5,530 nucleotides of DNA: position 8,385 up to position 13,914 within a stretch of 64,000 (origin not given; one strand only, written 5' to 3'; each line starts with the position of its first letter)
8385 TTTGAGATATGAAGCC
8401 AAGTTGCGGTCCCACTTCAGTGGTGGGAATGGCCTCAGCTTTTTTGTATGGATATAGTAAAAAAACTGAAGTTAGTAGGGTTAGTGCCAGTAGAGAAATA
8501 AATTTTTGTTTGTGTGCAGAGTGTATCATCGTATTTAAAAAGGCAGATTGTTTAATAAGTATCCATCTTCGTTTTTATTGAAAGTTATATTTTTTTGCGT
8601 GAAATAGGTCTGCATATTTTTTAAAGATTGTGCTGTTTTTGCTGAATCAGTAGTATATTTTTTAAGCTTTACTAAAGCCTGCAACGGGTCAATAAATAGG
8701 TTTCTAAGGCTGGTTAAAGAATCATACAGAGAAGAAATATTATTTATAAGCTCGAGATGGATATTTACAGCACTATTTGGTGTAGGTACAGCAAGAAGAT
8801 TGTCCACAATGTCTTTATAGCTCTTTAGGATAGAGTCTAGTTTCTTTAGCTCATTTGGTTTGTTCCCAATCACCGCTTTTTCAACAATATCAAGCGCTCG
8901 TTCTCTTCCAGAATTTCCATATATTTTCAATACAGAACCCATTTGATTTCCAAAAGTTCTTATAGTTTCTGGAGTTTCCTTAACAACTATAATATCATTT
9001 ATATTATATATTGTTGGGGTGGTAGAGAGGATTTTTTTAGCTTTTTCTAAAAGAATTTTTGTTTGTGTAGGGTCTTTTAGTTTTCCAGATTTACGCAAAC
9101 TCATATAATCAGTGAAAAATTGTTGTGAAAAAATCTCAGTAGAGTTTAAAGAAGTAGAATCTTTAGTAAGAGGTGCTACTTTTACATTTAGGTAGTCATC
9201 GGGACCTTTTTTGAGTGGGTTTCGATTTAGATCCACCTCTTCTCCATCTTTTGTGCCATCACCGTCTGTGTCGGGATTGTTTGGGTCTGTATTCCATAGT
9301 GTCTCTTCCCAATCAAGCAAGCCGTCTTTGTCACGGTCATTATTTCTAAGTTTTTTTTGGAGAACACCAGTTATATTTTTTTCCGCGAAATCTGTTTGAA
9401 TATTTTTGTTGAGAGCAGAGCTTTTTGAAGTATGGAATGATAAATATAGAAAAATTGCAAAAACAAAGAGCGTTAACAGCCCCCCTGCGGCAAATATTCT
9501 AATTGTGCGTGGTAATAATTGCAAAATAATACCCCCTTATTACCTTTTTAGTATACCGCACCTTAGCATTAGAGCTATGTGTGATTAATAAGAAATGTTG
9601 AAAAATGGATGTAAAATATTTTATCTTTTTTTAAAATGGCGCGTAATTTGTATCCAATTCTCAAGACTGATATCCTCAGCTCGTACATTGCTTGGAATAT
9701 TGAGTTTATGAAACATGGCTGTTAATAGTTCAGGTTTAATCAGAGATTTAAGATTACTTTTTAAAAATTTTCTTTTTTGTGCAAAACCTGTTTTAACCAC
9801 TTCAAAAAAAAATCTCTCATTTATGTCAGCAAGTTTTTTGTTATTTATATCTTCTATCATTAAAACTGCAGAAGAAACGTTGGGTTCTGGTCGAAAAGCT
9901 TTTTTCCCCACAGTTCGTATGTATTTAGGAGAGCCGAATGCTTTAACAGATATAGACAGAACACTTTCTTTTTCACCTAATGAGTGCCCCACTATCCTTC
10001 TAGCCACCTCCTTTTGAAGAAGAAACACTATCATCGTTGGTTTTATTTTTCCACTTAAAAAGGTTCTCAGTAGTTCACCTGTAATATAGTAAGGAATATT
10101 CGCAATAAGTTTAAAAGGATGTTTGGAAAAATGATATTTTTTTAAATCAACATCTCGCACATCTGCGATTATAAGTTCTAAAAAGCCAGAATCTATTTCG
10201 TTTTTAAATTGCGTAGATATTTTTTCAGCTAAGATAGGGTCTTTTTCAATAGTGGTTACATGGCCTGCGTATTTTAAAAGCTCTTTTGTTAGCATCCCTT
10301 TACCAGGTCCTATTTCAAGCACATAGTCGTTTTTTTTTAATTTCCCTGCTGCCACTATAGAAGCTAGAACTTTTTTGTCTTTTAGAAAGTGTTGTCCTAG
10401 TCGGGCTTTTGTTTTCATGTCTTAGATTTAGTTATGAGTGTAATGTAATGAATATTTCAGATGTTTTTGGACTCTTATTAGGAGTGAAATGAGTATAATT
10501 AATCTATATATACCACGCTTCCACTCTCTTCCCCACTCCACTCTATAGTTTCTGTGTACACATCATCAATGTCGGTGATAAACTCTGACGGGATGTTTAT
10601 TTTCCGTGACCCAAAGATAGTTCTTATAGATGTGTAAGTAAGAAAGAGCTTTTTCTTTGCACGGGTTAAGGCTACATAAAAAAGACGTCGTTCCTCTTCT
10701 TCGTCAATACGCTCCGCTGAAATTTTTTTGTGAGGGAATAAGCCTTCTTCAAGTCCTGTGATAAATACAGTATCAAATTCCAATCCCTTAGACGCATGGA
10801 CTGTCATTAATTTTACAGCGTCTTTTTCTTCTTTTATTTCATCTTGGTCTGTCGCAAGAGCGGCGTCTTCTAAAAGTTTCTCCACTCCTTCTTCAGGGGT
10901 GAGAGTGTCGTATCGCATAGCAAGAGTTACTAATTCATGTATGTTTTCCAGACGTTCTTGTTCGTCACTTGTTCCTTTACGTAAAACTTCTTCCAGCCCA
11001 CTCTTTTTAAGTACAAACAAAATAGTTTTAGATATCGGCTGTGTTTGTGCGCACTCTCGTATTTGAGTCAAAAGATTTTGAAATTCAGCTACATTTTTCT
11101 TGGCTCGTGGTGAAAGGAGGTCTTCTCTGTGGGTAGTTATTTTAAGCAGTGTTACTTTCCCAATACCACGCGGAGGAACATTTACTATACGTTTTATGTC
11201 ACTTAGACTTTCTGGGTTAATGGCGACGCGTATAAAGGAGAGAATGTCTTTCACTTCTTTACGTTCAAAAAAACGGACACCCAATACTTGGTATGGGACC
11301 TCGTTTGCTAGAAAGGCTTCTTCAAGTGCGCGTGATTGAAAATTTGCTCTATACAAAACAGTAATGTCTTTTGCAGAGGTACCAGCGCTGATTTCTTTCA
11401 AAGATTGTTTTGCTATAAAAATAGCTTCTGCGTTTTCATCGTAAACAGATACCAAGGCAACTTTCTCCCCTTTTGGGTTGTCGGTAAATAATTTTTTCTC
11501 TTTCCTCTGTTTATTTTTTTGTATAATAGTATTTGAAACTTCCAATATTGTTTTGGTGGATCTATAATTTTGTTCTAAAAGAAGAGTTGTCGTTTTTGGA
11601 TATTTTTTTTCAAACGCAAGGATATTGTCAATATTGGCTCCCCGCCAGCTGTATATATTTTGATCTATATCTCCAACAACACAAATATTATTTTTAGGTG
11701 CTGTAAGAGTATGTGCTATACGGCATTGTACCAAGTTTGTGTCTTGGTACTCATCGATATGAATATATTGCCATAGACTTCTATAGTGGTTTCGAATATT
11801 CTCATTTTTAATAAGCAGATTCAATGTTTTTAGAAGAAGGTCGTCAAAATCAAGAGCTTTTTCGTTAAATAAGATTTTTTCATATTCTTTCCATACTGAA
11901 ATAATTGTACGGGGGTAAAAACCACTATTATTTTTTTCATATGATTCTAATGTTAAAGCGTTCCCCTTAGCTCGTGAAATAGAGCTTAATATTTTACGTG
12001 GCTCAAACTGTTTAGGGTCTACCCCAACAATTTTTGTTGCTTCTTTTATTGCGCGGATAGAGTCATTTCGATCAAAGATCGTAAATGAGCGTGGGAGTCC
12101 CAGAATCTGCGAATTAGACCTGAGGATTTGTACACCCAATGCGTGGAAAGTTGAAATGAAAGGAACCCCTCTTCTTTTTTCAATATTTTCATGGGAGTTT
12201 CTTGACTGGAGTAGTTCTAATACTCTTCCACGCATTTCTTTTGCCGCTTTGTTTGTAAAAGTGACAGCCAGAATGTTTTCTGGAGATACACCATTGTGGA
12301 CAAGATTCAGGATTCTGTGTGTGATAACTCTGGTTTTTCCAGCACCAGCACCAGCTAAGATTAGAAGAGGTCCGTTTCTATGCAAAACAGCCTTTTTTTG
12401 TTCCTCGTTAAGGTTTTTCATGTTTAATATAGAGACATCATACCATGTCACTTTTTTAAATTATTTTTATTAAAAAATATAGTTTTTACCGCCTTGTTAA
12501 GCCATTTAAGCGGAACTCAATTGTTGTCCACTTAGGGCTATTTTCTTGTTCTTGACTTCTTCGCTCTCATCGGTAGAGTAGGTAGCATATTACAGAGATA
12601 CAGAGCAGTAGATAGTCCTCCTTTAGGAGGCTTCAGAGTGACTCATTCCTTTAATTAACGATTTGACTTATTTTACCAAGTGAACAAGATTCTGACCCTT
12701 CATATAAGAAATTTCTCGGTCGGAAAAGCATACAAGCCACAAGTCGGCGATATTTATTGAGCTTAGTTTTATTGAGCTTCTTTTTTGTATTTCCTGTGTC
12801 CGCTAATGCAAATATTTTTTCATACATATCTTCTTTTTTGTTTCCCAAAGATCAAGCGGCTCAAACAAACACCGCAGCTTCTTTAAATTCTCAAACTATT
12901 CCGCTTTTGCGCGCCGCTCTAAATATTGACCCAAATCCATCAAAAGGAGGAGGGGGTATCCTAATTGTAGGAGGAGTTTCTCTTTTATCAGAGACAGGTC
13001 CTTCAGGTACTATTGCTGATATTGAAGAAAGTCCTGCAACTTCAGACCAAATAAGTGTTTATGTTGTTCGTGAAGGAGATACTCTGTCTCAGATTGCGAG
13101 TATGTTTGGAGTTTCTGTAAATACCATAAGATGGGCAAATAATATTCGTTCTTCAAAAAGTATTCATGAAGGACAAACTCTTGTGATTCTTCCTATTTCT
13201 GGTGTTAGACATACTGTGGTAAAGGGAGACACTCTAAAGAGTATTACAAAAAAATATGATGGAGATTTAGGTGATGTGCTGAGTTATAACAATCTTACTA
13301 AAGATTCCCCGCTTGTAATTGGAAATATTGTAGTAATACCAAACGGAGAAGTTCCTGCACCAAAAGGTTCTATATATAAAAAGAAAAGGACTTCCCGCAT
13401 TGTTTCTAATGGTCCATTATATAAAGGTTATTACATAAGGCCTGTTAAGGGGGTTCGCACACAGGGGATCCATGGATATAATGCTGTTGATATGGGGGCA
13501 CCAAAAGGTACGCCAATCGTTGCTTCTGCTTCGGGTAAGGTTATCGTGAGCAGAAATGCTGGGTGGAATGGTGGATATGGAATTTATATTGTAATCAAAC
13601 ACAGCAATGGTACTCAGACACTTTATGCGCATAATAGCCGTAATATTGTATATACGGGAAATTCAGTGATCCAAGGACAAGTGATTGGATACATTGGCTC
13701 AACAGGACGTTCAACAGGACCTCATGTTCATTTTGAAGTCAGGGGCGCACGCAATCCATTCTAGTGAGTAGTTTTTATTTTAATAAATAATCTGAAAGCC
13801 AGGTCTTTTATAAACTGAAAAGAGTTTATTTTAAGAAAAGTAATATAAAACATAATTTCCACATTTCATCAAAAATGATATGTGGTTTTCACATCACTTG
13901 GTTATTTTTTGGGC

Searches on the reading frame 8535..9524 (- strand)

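Call 36: search_protein_families(library=pfam, proteins=[window:8535-9524:-])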
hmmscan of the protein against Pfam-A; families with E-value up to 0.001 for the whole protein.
window:8535-9524:- (329 aa): 1 family
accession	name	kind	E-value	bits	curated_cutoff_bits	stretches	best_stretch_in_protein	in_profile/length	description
PF18884.5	TSP3_bac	-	3e-06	27.4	25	1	85-105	1-21/22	Bacterial TSP3 repeat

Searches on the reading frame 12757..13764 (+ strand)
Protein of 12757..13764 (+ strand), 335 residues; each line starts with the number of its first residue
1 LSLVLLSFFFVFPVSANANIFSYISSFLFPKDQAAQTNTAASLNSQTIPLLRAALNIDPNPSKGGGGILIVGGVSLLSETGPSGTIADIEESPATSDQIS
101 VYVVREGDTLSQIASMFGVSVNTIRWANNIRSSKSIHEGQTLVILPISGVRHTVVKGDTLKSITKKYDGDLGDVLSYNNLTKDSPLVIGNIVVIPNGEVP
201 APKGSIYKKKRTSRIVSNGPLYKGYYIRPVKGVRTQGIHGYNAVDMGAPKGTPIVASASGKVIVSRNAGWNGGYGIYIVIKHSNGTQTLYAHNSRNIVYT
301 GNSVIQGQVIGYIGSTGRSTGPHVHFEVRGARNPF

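Call 43: search_protein_families(library=pfam, proteins=[window:12757-13764:+], max_evalue=0.01)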
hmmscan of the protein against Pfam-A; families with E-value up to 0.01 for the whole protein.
window:12757-13764:+ (335 aa): 7 families
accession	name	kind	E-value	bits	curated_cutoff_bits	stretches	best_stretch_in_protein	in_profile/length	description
PF01551.29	Peptidase_M23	-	6.8e-29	100.4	28.7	1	242-333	4-92/96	Peptidase family M23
PF01476.26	LysM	-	7.8e-24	83.8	20.9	2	102-144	1-42/43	LysM domain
PF23473.1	LysM3_LYK4_5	-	1.5e-11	44.6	29.3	1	102-138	5-40/48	LYK4/5 LysM3 domain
PF23446.1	LysM1_NFP_LYK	-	2.2e-07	32.1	36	1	108-148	16-56/60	NFP/LYK LysM1 domain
PF23462.1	LysM3_NFP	-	0.0019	19.1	28.1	0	102-130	5-33/48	NFP LysM3 domain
PF23577.1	LysM_RLK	-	0.0026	18.2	27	0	102-125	3-26/44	LysM domain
PF13384.12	HTH_23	-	0.0053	17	24.6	1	104-127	14-38/50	Homeodomain-like domain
